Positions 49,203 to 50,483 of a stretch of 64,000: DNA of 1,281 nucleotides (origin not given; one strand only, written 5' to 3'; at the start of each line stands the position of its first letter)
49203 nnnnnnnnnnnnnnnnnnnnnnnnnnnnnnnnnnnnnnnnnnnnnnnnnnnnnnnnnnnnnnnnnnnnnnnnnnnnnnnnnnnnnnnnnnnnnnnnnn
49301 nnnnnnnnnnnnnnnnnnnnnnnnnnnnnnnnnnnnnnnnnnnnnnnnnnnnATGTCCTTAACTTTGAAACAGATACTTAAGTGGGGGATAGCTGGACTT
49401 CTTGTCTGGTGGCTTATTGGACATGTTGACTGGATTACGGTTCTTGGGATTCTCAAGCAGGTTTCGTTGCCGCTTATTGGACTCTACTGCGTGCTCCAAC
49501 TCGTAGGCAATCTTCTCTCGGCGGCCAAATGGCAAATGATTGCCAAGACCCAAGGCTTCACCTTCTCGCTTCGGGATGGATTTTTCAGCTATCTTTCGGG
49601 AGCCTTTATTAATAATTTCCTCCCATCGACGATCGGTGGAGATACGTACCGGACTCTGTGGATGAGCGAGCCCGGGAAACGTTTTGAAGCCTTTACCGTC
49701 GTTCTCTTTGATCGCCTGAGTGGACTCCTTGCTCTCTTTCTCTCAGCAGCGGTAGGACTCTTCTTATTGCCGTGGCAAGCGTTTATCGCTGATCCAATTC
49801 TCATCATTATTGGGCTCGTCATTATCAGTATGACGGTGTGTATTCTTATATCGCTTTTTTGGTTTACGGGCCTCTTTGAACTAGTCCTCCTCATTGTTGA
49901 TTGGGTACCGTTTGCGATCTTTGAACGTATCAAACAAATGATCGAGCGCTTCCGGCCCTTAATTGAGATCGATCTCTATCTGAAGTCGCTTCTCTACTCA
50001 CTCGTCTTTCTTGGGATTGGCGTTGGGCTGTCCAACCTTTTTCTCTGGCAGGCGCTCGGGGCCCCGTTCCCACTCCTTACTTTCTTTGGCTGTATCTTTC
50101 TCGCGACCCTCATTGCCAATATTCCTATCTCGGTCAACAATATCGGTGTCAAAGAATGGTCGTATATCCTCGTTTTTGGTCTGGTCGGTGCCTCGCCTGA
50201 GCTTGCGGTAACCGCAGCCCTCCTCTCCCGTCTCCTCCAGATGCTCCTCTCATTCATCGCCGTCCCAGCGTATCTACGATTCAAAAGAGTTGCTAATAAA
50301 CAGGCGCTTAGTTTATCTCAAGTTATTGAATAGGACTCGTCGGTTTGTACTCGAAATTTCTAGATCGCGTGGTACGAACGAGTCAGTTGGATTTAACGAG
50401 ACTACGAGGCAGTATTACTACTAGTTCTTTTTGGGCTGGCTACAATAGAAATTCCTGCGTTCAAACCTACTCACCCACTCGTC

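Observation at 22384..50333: Three independent small-membrane-accessory plus polyprenyl-P GT2 modules in one locus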

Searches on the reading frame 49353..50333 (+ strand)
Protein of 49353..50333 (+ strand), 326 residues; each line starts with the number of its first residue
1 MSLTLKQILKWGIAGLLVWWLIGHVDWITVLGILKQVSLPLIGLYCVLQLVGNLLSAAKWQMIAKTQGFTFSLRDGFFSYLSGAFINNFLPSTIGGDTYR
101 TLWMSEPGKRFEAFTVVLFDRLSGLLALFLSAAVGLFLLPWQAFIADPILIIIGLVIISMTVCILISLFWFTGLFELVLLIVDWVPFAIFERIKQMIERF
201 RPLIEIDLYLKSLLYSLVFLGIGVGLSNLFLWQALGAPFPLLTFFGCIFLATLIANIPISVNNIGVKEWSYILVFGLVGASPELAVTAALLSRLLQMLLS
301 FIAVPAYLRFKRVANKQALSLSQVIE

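Call 5: search_protein_families(library=pfam, proteins=[window:49353-50333:+], max_evalue=0.01)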
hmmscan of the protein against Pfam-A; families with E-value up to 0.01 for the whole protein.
window:49353-50333:+ (326 aa): 1 family
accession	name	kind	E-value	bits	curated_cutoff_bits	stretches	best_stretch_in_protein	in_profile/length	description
PF03706.18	LPG_synthase_TM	-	2.9e-33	116.1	33.4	1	8-302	2-300/302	Lysylphosphatidylglycerol synthase TM region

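Call 10: search_protein_families(library=ncbifam, proteins=[window:49353-50333:+], max_evalue=0.001)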
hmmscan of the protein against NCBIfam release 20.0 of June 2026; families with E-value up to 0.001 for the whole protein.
window:49353-50333:+ (326 aa): 1 family
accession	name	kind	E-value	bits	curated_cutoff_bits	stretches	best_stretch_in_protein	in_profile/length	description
TIGR00374.1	TIGR00374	subfamily_domain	3.2e-12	46.5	43.2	1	28-296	18-298/323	flippase-like domain-containing protein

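Call 22: find_homologous_proteins(query=window:49353-50333:+, max_evalue=0.00001)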
Query window:49353-50333:+ (326 aa): 220 proteins with E <= 0.00001 among 8000 candidates; the best 120 are listed.
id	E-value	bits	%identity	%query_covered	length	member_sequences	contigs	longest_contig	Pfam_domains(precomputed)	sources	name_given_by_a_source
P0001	4.0e-202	689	100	100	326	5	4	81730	PF03706.19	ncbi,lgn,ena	-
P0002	6.3e-148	511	77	97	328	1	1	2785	PF03706.19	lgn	-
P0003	4.3e-145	501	73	97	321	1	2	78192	PF03706.19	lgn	-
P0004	2.9e-139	482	74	93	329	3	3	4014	PF03706.19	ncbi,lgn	-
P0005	3.6e-138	479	70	97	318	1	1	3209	PF03706.19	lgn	-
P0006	4.7e-138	478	70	94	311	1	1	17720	PF03706.19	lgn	-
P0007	5.0e-138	478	76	89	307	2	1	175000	PF03706.19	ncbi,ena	-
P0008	6.9e-134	464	68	98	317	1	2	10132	PF03706.19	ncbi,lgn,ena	-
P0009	1.7e-133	463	70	99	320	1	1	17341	PF03706.19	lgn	-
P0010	3.0e-132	459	70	96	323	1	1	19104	PF03706.19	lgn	-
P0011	3.8e-132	459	68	98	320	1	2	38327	PF03706.19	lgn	-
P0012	4.2e-132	459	68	98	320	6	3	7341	PF03706.19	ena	-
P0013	4.1e-131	455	69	98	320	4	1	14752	PF03706.19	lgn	-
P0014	1.8e-130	453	68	98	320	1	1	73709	PF03706.19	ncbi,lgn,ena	-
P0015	1.1e-129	451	69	96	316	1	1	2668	PF03706.19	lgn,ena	-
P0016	1.3e-125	437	68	90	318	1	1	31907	PF03706.19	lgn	-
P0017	1.3e-125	437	67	93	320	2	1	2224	PF03706.19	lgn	-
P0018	2.6e-125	436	66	96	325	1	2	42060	PF03706.19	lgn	-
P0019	6.4e-125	435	67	93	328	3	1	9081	PF03706.19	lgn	-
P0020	3.8e-111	390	63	93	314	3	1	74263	PF03706.19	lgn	-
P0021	3.0e-109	384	60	98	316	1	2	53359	PF03706.19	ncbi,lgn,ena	-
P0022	5.6e-109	383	63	93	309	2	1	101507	PF03706.19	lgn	-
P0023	6.6e-109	382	62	94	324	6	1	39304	PF03706.19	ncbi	-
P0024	2.7e-107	377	66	87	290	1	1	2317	PF03706.19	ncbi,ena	-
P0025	9.3e-104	365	60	97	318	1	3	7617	PF03706.19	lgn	-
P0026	4.4e-96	340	53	96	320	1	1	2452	PF03706.19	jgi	jgi:uncharacterized membrane protein YbhN (UPF0104 family)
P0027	1.2e-94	336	52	96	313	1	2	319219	PF03706.19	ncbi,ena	-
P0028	4.4e-94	334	54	94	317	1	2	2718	PF03706.19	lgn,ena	-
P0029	4.1e-93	330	52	95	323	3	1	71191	PF03706.19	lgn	-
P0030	5.0e-93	330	51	95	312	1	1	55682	PF03706.19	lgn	-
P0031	1.3e-92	329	54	94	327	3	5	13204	PF03706.19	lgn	-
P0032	3.4e-92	327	52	95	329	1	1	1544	PF03706.19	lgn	-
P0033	3.7e-92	327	54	94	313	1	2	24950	PF03706.19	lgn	-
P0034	5.5e-92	327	51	94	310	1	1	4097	PF03706.19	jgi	jgi:uncharacterized membrane protein YbhN (UPF0104 family)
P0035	5.5e-92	327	52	93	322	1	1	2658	PF03706.19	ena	-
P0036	7.2e-92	326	52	95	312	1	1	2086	PF03706.19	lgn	-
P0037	1.8e-91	325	53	96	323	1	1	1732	PF03706.19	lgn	-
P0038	4.6e-91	324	53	94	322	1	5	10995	PF03706.19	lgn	-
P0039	1.0e-90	323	50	95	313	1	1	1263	PF03706.19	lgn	-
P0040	1.6e-90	322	51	94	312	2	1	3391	PF03706.19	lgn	-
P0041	1.6e-90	322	49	95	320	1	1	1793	PF03706.19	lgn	-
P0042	1.8e-90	322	51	94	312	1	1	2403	PF03706.19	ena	-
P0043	3.8e-90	321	51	94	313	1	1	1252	PF03706.19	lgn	-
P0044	5.2e-90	320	53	94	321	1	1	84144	PF03706.19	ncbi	ncbi:MAG: lysylphosphatidylglycerol synthase transmembrane domain-containing protein [Undibacterium 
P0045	5.3e-90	320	52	94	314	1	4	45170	PF03706.19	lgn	-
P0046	7.9e-90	320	51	95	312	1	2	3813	PF03706.19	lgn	-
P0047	8.7e-90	320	51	94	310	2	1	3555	PF03706.19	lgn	-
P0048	1.1e-89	319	48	99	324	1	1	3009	PF03706.19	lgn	-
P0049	2.5e-89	318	51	94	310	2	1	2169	PF03706.19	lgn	-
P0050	2.9e-89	318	51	97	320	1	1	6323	PF03706.19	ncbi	ncbi:MAG: lysylphosphatidylglycerol synthase transmembrane domain-containing protein [Candidatus Mor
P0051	2.9e-89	318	52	94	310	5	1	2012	PF03706.19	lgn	-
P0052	3.1e-89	318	53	94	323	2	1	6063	PF03706.19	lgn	-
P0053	4.0e-89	317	51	94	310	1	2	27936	PF03706.19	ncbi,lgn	-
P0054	9.3e-89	316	52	93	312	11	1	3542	PF03706.19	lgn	-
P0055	4.1e-88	314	51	94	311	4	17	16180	PF03706.19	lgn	-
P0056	5.8e-88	314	54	94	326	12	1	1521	PF03706.19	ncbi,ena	-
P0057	5.4e-87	310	50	93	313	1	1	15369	PF03706.19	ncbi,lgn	ncbi:MAG: lysylphosphatidylglycerol synthase transmembrane domain-containing protein [Candidatus Mor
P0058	6.0e-87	310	50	95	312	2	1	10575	PF03706.19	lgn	-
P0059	7.4e-87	310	49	95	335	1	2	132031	PF03706.19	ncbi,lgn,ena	-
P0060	8.2e-87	310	52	93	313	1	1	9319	PF03706.19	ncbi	-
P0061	1.4e-85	306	53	88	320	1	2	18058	PF03706.19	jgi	jgi:glycosyltransferase 2 family protein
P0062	3.5e-85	304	50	94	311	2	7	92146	PF03706.19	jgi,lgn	jgi:uncharacterized membrane protein YbhN (UPF0104 family)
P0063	4.3e-85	304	51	94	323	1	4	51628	PF03706.19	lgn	-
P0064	2.5e-84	302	52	93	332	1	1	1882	PF03706.19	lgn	-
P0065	4.2e-84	301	50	95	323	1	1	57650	PF03706.19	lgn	-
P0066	1.4e-83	299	50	95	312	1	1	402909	PF03706.19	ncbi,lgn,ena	-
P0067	1.6e-83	299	49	99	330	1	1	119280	PF03706.19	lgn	-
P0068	5.7e-82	294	49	94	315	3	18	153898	PF03706.19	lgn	-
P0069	1.3e-81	293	50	94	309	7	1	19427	PF03706.19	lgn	-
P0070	2.5e-70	256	44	98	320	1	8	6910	PF03706.19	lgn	-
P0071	6.4e-68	248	45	92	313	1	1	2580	PF03706.19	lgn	-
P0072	1.2e-67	247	44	97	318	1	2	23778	PF03706.19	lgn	-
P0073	1.5e-67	246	45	92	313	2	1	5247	PF03706.19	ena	-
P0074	4.3e-67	245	44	92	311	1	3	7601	PF03706.19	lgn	-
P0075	5.9e-67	245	44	93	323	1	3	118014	PF03706.19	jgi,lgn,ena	-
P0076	8.6e-67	244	43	93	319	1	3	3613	PF03706.19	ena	-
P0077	3.3e-66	242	45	92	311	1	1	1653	PF03706.19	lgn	-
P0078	3.3e-66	242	46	91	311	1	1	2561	PF03706.19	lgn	-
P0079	3.4e-66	242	46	91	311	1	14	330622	PF03706.19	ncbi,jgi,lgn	jgi:uncharacterized protein (TIRG00374 family)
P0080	3.8e-66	242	46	91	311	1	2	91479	PF03706.19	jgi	jgi:uncharacterized protein (TIRG00374 family)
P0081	4.6e-66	242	43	92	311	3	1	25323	PF03706.19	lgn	-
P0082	5.1e-66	241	44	92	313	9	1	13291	PF03706.19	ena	-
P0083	6.1e-66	241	46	91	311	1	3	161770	PF03706.19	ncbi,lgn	-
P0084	6.5e-66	241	46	91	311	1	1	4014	PF03706.19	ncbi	-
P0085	6.7e-66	241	46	91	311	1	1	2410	PF03706.19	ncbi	-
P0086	6.8e-66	241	46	91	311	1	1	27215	PF03706.19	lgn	-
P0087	7.2e-66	241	45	91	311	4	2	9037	PF03706.19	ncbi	-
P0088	7.6e-66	241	46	91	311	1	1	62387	PF03706.19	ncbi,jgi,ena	-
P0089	1.2e-65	240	44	92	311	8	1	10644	PF03706.19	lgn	-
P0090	2.8e-65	239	46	91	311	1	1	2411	PF03706.19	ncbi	-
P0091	3.3e-65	239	43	93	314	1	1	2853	PF03706.19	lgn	-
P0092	3.9e-65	239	43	94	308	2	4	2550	PF03706.19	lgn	-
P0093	4.2e-65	238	47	96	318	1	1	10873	PF03706.19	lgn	-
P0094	4.8e-65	238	45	91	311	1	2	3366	PF03706.19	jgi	jgi:uncharacterized protein (TIRG00374 family)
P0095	5.3e-65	238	45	91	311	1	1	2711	PF03706.19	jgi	jgi:uncharacterized protein (TIRG00374 family)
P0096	6.8e-65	238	45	91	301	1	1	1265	PF03706.19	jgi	jgi:uncharacterized protein (TIRG00374 family)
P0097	9.2e-65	237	42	93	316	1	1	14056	PF03706.19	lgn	-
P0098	9.3e-65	237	46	92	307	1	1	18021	PF03706.19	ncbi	-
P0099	1.8e-64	236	40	96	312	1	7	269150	PF03706.19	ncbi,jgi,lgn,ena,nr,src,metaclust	ncbi:MAG: hypothetical protein A2808_01155 [Candidatus Moranbacteria bacterium RIFCSPHIGHO2_01_FULL_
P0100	1.9e-64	236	43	93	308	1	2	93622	PF03706.19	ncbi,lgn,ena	-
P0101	1.9e-64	236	42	92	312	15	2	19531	PF03706.19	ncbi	-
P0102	2.0e-64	236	45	92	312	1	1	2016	PF03706.19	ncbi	-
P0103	2.4e-64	236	46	93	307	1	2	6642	PF03706.19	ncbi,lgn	-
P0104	2.6e-64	236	46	93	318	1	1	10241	PF03706.19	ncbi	-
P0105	7.9e-64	234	43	93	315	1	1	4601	PF03706.19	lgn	-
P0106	1.6e-63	233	44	90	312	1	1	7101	PF03706.19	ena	-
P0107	2.3e-63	233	45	90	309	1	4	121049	PF03706.19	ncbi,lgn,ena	-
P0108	3.2e-63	232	44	91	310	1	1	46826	PF03706.19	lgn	-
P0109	3.3e-63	232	42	93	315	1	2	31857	PF03706.19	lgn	-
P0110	3.7e-63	232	42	93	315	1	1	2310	PF03706.19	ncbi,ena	-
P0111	3.9e-63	232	45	90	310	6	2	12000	PF03706.19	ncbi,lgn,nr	ncbi:MAG: flippase-like domain-containing protein [Candidatus Moranbacteria bacterium]|nr:flippase-l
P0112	6.4e-63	231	43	94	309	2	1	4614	PF03706.19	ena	-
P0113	7.1e-63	231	42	93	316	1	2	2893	PF03706.19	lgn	-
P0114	8.1e-63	231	43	92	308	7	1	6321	PF03706.19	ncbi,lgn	-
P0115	1.0e-62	231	42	95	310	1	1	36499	PF03706.19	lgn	-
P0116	1.1e-62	230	44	91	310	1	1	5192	PF03706.19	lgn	-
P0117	1.2e-62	230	44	90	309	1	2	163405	PF03706.19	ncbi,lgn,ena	-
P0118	1.3e-62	230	44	91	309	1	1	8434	PF03706.19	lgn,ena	-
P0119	2.3e-62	229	41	92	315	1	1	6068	PF03706.19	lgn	-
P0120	2.5e-62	229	43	96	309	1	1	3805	PF03706.19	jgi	jgi:uncharacterized protein (TIRG00374 family)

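Call 23: find_encoding_contigs(protein=P0027, flank=8000, max_places=2)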
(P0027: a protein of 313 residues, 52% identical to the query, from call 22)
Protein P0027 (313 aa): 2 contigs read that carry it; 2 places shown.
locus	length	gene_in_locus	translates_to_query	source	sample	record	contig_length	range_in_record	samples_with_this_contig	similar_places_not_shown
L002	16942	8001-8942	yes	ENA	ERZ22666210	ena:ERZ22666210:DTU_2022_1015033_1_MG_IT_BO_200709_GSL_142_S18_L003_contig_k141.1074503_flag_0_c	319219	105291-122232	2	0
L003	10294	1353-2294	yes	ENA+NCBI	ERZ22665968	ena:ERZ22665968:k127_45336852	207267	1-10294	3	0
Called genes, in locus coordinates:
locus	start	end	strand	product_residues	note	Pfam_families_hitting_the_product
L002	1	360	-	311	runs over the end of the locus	PF01073:3Beta_HSD, PF01370:Epimerase, PF02719:Polysacc_synt_2, PF04321:RmlD_sub_bind, PF05368:NmrA (weak), PF13460:NAD_binding_10, PF16363:GDP_Man_Dehyd, PF07993:NAD_binding_4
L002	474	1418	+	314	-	PF00535:Glycos_transf_2, PF10111:Glyco_tranf_2_2 (weak)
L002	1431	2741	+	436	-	PF03446:NAD_binding_2 (faint), PF03721:UDPG_MGDP_dh_N, PF03807:F420_oxidored (faint), PF00984:UDPG_MGDP_dh, PF03720:UDPG_MGDP_dh_C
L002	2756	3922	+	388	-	PF13439:Glyco_transf_4, PF13579:Glyco_trans_4_4, PF20706:GT4-conflict, PF00534:Glycos_transf_1, PF13692:Glyco_trans_1_4, PF13524:Glyco_trans_1_2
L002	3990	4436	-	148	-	-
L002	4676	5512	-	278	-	-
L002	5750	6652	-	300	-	-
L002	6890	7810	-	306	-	-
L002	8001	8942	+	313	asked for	PF03706:LPG_synthase_TM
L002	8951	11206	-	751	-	PF02366:PMT, PF13231:PMT_2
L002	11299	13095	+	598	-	PF13231:PMT_2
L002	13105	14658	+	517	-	-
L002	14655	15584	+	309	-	PF00149:Metallophos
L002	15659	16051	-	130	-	-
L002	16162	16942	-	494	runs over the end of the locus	PF01943:Polysacc_synt, PF13440:Polysacc_synt_3, PF03023:MurJ, PF01554:MatE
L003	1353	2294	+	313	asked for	PF03706:LPG_synthase_TM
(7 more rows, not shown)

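Call 24: find_encoding_contigs(protein=P0079, flank=8000, max_places=2)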
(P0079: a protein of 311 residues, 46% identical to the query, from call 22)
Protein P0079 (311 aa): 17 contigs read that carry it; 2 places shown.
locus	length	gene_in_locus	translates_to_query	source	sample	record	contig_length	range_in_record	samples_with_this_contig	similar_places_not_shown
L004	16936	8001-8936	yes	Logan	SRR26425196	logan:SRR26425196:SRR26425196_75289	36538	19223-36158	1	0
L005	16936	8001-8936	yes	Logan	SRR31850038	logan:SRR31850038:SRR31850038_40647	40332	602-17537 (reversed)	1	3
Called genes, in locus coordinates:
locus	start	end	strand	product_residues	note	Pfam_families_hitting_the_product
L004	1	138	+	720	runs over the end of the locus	-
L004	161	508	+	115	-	-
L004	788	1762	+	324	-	PF00535:Glycos_transf_2, PF10111:Glyco_tranf_2_2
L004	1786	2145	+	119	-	PF05635:23S_rRNA_IVP, PF22296:bAvd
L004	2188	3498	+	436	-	PF03721:UDPG_MGDP_dh_N, PF03807:F420_oxidored (faint), PF00984:UDPG_MGDP_dh, PF03720:UDPG_MGDP_dh_C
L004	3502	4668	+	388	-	PF13439:Glyco_transf_4, PF13579:Glyco_trans_4_4, PF20706:GT4-conflict, PF00534:Glycos_transf_1, PF13692:Glyco_trans_1_4, PF13524:Glyco_trans_1_2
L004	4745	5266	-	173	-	-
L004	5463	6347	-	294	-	PF00892:EamA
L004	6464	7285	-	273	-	-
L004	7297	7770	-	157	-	-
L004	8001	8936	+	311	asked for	PF03706:LPG_synthase_TM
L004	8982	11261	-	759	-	PF02366:PMT, PF13231:PMT_2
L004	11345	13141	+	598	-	PF13231:PMT_2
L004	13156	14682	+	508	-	-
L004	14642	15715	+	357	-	PF00149:Metallophos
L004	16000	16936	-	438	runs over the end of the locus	?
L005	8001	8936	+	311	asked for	PF03706:LPG_synthase_TM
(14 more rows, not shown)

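Call 25: find_encoding_contigs(protein=P0099, flank=8000, max_places=2)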
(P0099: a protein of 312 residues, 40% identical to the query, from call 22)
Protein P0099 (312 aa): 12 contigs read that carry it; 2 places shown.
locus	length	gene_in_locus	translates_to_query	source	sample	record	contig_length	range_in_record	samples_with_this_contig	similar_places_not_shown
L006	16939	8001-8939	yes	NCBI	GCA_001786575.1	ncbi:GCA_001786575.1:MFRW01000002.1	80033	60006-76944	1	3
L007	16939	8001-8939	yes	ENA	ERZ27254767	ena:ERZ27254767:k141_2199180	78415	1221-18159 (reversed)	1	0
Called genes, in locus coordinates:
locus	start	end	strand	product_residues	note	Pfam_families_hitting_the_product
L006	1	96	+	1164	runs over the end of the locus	PF00535:Glycos_transf_2, PF10111:Glyco_tranf_2_2, PF13641:Glyco_tranf_2_3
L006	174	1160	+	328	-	-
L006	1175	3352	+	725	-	-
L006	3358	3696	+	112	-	-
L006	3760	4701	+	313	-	PF00535:Glycos_transf_2, PF10111:Glyco_tranf_2_2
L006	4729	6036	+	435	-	PF03721:UDPG_MGDP_dh_N, PF00984:UDPG_MGDP_dh, PF03720:UDPG_MGDP_dh_C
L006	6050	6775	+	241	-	PF03372:Exo_endo_phos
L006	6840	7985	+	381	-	PF13439:Glyco_transf_4, PF13477:Glyco_trans_4_2 (weak), PF13579:Glyco_trans_4_4, PF20706:GT4-conflict, PF00534:Glycos_transf_1, PF13692:Glyco_trans_1_4, PF13524:Glyco_trans_1_2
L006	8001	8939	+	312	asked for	PF03706:LPG_synthase_TM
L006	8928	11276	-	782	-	PF02366:PMT, PF13231:PMT_2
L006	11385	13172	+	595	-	PF02366:PMT, PF13231:PMT_2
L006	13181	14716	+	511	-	-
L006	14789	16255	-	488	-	PF01943:Polysacc_synt, PF13440:Polysacc_synt_3, PF03023:MurJ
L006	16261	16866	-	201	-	PF02223:Thymidylate_kin (faint)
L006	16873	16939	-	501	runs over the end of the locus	PF01139:RtcB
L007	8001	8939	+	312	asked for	PF03706:LPG_synthase_TM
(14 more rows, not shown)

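Call 64: search_solved_structures(query=window:49353-50333:+, max_evalue=1)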
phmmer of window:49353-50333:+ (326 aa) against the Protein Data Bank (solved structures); distinct sequences matched with E-value up to 1: 0.

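Call 80: predict_structure(alignment_id=A3)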
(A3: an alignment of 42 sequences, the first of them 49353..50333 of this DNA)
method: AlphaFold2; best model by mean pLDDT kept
length: 326 residues; sequences in the alignment: 42
mean_pLDDT: 89.9   pTM: 0.86
mean pLDDT of the five models: 89.9, 87.6, 86.5, 84.8, 84.6
residues with pLDDT >= 90: 196; 70-90: 118; 50-70: 12; < 50: 0
segments of 3 or more residues with pLDDT < 50: none
pLDDT, mean of each block of 10 residues (from residue 1): 82 89 96 97 98 97 94 95 87 77 87 92 93 94 86 92 87 86 84 86 87 97 98 96 96 80 78 94 96 94 89 81 74
secondary structure, 60 per line:
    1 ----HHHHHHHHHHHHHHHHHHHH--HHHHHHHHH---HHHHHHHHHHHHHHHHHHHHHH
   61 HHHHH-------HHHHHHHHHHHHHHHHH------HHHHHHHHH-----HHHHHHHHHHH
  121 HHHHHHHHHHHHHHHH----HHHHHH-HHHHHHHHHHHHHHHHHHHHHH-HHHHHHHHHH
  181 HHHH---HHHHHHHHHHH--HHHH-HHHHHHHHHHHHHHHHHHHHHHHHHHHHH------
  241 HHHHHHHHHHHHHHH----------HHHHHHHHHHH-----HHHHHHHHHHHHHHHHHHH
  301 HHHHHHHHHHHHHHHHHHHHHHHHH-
elements in order: H5-24 H27-35 H39-65 H73-89 H96-104 H110-136 H141-146 H148-169 H171-184 H188-198 H201-204 H206-234 H241-255 H266-276 H282-325

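Call 83: fold_search(model_id=the predicted structure, library=pdb)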
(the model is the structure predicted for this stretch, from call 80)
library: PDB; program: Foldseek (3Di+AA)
matches with E <= 10: 205; with E <= 0.001: 3
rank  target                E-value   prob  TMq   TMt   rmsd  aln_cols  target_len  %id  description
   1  9j8q_A                7.5e-05  1.00  0.61  0.28   5.7       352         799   16  MprF from Pseudomonas aeruginosa in GDN micelle, C2 symmetry (released 2025-09-03)
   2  9j8s_A                3.2e-04  1.00  0.63  0.28   5.4       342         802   17  MprF from Pseudomonas aeruginosa in nanodisc, C2 symmetry (released 2025-09-03)
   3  9goe_A                5.7e-04  1.00  0.63  0.28   6.0       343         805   19  Cryo-EM structure of the multiple peptide resistance factor (MprF) from Pseudomonas aeruginosa bound to a synthetic na (released 2025-03-12)
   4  7duw_A                2.5e-03  1.00  0.61  0.27   5.4       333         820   13  Cryo-EM structure of the multiple peptide resistance factor (MprF) loaded with two lysyl-phosphatidylglycerol molecule (released 2021-04-21)
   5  7f47                  3.3e-03  1.00  0.59  0.26   5.6       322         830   13  Cryo-EM structure of Rhizobium etli MprF (released 2022-06-22)
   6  6lvf_A                7.2e-03  1.00  0.60  0.27   5.7       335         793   14  Cryo-EM structure of the multiple peptide resistance factor (MprF) loaded with one lysyl-phosphatidylglycerol molecule (released 2021-02-03)
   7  9jb7                  4.3e-01  0.12  0.15  0.06  26.0       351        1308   11  Multidrug resistance-associated protein 2 in complex with SN-38G (released 2026-04-08)
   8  9g2t_B                6.6e-01  0.10  0.16  0.11  23.0       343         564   17  Cryo-EM structure of IrtAB 2xEQ, A256R_IrtB mutant in LMNG (released 2024-12-18)
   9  8izr                  9.8e-01  0.08  0.15  0.05  26.5       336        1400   12  Multidrug resistance-associated protein 3 (released 2024-04-10)
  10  8t4h_B                1.1e+00  0.04  0.13  0.09  26.4       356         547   15  Transporter associated with antigen processing (TAP) bound to the 8-mer peptide RRYQSTEL (released 2024-06-19)
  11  9jcs                  1.2e+00  0.07  0.15  0.06  25.2       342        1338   11  Multidrug resistance-associated protein 2 in complex with MK-571 (released 2026-04-01)
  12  6raf_B                1.3e+00  0.05  0.13  0.09  24.5       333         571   11  Heterodimeric ABC exporter TmrAB in inward-facing narrow conformation under turnover conditions (released 2019-07-31)
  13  8y71_R                1.4e+00  0.06  0.14  0.15  21.4       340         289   11  positive allosteric modulator(BMS986187)-bound delta-opioid receptor-Gi complex (released 2026-01-07)
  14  8wcx_B                1.4e+00  0.04  0.11  0.07  26.9       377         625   12  Cryo-EM structure of MsRv1273c/72c from Mycobacterium smegmatis in the AMPPNP-bound IFasym-1 state (released 2025-03-26)
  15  5yck                  1.5e+00  0.06  0.14  0.11  20.0       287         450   14  Crystal structure of a MATE family protein derived from Camelina sativa at 2.3 angstrom (released 2017-09-27)
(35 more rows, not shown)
